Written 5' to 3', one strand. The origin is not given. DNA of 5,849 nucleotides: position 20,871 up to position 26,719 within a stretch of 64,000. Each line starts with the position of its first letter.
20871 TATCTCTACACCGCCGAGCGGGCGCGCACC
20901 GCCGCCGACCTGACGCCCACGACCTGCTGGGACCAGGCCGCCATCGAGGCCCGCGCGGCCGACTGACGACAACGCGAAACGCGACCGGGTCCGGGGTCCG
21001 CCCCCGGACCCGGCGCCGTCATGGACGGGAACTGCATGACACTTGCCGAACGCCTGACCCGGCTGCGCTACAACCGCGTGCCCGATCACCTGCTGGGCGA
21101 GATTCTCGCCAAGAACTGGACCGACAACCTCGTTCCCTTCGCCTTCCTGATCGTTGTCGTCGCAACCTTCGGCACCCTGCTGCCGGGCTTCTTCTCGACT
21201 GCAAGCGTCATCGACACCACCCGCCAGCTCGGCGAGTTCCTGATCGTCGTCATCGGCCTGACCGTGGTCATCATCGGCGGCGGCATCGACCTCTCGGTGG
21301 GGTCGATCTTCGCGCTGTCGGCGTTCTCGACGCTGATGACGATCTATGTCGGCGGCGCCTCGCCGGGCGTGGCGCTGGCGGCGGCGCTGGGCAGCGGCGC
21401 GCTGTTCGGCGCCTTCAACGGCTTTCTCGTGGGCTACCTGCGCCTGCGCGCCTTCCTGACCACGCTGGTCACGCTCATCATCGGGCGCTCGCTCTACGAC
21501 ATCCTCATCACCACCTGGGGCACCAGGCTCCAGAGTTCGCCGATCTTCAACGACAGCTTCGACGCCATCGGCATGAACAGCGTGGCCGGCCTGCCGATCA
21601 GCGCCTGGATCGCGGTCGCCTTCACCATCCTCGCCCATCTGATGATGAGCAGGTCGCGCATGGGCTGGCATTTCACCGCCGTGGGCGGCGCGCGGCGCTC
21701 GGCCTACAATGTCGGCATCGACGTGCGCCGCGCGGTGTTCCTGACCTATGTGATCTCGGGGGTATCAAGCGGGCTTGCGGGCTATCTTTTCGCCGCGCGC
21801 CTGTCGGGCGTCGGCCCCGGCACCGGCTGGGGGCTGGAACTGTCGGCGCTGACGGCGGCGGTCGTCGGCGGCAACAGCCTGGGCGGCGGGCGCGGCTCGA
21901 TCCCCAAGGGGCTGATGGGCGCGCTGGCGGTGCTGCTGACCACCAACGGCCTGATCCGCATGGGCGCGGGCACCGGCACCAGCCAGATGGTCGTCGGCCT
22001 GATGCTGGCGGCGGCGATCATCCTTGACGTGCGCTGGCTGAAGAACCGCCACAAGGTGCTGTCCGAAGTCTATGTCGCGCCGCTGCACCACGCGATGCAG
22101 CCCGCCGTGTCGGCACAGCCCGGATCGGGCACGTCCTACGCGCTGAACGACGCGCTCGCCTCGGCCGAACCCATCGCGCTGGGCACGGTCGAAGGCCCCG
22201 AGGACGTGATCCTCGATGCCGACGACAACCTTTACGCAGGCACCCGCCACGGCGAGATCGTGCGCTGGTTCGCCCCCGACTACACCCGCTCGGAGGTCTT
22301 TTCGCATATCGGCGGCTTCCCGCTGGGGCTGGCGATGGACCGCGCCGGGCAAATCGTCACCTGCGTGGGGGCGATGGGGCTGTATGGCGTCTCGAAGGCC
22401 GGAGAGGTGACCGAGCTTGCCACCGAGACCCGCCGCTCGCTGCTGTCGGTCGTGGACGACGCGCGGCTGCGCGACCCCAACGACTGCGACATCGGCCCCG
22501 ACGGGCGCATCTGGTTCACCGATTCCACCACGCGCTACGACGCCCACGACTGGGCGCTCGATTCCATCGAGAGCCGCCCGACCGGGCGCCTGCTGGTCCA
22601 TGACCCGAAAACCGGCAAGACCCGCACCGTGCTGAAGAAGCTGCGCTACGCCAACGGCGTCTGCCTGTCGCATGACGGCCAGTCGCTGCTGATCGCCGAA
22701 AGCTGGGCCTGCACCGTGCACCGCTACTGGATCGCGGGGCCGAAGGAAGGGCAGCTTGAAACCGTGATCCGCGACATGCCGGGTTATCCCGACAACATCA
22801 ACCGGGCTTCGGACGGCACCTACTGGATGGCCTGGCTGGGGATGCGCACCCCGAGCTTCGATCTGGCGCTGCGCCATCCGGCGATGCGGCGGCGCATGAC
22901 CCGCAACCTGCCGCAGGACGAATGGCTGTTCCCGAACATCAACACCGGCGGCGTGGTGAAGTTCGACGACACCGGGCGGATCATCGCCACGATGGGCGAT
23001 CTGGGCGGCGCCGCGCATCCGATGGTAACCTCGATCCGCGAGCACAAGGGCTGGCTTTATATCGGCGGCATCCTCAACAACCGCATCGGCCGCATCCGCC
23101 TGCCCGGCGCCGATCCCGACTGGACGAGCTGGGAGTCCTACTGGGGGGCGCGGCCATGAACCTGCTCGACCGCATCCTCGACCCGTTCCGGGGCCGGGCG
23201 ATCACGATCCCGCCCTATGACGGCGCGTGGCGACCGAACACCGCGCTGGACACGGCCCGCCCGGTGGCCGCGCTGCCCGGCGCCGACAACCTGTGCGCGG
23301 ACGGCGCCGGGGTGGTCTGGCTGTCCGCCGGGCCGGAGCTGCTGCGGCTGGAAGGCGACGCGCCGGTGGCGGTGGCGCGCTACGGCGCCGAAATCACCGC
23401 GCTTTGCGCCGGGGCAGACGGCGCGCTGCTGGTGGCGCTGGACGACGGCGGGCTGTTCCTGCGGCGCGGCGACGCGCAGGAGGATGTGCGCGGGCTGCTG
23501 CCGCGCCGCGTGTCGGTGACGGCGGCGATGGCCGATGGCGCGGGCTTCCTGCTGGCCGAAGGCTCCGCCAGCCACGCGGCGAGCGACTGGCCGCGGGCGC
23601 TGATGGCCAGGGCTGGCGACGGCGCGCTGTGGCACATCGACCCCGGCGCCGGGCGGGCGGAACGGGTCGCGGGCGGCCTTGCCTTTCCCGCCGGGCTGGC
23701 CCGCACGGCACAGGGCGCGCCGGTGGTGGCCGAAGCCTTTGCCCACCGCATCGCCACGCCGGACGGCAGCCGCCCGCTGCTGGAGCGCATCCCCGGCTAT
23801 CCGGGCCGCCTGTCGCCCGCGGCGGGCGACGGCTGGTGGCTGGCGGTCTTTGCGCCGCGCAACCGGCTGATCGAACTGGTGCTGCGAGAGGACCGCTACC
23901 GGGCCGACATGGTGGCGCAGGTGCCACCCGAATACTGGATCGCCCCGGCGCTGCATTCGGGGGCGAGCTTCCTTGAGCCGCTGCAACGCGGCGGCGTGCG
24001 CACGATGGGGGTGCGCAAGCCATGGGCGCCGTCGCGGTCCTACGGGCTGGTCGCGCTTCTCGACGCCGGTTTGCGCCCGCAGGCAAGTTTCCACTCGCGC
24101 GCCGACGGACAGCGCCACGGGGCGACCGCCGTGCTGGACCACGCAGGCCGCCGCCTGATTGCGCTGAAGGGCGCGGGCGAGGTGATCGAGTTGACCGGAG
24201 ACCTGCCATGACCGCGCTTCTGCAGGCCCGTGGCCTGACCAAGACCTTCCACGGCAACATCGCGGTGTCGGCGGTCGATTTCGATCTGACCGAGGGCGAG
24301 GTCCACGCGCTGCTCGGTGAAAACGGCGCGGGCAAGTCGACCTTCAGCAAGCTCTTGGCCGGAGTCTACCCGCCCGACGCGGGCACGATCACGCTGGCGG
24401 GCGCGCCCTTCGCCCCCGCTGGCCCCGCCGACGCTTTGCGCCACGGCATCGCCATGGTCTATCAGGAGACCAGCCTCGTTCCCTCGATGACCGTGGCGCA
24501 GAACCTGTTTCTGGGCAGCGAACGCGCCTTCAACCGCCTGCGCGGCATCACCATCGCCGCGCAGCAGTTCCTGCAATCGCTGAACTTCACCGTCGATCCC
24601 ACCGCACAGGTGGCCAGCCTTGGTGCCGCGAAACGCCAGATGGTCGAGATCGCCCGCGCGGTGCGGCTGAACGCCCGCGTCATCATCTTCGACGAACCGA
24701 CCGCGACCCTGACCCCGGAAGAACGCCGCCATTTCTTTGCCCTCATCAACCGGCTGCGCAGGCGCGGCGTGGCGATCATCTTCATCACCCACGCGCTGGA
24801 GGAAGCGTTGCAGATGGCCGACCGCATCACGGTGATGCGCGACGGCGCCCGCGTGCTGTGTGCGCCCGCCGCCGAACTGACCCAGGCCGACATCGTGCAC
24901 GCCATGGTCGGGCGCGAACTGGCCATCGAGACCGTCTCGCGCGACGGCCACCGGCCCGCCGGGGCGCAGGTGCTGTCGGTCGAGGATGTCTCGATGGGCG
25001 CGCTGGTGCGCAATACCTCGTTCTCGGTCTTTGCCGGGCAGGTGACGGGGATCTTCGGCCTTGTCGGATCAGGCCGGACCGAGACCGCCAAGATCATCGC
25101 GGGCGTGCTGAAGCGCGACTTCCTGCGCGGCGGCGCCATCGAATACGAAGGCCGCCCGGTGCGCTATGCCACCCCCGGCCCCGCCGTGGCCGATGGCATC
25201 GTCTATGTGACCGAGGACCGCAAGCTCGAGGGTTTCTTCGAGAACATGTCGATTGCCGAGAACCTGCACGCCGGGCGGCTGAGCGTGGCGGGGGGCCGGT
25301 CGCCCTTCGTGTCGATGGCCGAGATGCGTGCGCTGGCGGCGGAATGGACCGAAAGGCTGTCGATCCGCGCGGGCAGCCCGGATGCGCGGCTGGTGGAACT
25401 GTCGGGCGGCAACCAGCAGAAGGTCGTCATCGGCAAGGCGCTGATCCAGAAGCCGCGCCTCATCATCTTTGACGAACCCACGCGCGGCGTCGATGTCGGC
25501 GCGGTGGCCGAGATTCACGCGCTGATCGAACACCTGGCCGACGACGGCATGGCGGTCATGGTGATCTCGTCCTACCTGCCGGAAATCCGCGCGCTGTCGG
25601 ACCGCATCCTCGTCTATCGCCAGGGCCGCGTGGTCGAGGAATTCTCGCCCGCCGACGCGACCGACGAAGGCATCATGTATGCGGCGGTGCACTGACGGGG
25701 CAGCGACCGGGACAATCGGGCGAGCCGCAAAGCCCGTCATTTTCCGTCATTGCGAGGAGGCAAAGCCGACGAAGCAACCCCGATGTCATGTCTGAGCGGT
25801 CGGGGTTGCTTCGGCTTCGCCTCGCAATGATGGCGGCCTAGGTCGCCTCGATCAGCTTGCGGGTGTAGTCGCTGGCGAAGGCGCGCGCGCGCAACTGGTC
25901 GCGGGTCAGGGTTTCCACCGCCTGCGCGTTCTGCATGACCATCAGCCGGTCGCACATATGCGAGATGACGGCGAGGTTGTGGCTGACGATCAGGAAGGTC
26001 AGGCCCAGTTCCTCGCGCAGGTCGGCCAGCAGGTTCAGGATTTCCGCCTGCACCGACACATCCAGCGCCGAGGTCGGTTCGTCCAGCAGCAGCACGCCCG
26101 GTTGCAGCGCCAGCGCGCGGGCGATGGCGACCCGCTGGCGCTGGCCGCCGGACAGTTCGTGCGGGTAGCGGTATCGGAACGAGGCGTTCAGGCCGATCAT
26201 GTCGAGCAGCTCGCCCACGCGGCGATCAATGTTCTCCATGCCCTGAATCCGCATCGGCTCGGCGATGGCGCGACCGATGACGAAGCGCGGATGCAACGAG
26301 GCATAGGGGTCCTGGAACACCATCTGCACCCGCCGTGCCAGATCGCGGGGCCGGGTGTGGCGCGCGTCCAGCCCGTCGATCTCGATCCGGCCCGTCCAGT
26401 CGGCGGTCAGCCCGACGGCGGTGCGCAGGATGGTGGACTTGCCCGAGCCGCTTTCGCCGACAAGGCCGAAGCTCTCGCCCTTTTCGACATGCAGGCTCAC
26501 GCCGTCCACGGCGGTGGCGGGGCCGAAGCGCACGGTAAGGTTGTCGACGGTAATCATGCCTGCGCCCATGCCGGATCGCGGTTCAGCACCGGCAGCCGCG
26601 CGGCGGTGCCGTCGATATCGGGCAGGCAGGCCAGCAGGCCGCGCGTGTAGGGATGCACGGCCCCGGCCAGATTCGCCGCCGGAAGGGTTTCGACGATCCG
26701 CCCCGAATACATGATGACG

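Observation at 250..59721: Very abundant ~86-bp nested-palindrome element with modular loops and arms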

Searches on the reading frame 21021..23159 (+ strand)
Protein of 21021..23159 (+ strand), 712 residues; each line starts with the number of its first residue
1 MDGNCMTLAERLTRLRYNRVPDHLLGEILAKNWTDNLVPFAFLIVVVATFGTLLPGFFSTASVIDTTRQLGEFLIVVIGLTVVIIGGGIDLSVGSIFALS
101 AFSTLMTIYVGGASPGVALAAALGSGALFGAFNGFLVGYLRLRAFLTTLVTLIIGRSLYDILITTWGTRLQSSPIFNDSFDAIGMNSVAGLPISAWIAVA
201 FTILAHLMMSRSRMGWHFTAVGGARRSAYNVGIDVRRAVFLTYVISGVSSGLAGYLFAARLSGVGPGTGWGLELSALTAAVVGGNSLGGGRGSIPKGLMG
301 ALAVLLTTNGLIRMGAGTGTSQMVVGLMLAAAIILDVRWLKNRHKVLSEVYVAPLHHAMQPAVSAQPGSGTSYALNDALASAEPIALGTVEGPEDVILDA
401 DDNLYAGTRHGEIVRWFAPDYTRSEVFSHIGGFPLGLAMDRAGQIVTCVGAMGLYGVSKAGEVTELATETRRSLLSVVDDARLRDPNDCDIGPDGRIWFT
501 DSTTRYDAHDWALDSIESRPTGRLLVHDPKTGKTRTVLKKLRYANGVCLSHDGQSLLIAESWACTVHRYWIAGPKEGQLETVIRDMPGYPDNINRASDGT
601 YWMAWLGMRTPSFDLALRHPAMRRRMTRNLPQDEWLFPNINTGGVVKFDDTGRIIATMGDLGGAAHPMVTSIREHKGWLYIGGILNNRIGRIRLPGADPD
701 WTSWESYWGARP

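Call 55: search_protein_families(library=pfam, proteins=[window:21021-23159:+], max_evalue=0.00001)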
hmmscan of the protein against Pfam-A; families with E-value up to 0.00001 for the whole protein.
window:21021-23159:+ (712 aa): 4 families
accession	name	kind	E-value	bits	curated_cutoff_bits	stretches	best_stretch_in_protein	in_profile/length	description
PF02653.21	BPD_transp_2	-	1e-34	120.4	26.8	1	67-332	6-268/269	Branched-chain amino acid transport system / permease component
PF03088.22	Str_synth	-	8.7e-21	74.3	25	1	487-573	1-88/89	Strictosidine synthase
PF08450.18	SGL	-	2.8e-16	60.3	26.3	1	411-607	22-203/246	SMP-30/Gluconolactonase/LRE-like region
PF20067.5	SSL_N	-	5.9e-15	55.3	18.9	1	373-416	3-46/46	Strictosidine synthase-like, N-terminal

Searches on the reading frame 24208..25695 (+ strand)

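Call 24: search_protein_families(library=pfam, proteins=[window:24208-25695:+])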
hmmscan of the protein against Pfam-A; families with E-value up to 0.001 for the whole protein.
window:24208-25695:+ (495 aa): 2 families
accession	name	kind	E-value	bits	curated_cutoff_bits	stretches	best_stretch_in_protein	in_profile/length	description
PF00005.33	ABC_tran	-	2.2e-51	174.5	25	2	22-166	3-137/137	ABC transporter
PF13304.12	AAA_21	-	3.1e-07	31.2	27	0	157-195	260-298/304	AAA domain, putative AbiEii toxin, Type IV TA system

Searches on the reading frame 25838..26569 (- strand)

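Call 25: search_protein_families(library=pfam, proteins=[window:25838-26569:-])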
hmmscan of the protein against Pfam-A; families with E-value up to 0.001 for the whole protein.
window:25838-26569:- (243 aa): 4 families
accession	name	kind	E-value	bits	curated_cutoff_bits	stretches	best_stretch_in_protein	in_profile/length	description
PF00005.33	ABC_tran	-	2.9e-31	109.4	25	1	22-167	2-137/137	ABC transporter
PF13304.12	AAA_21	-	2.1e-11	44.9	27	1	133-202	232-303/304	AAA domain, putative AbiEii toxin, Type IV TA system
PF02463.25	SMC_N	-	1.3e-08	35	40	1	35-216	28-216/220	RecF/RecN/SMC N terminal domain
PF13401.12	AAA_22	-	0.00039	21.2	27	0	36-194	10-120/130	AAA domain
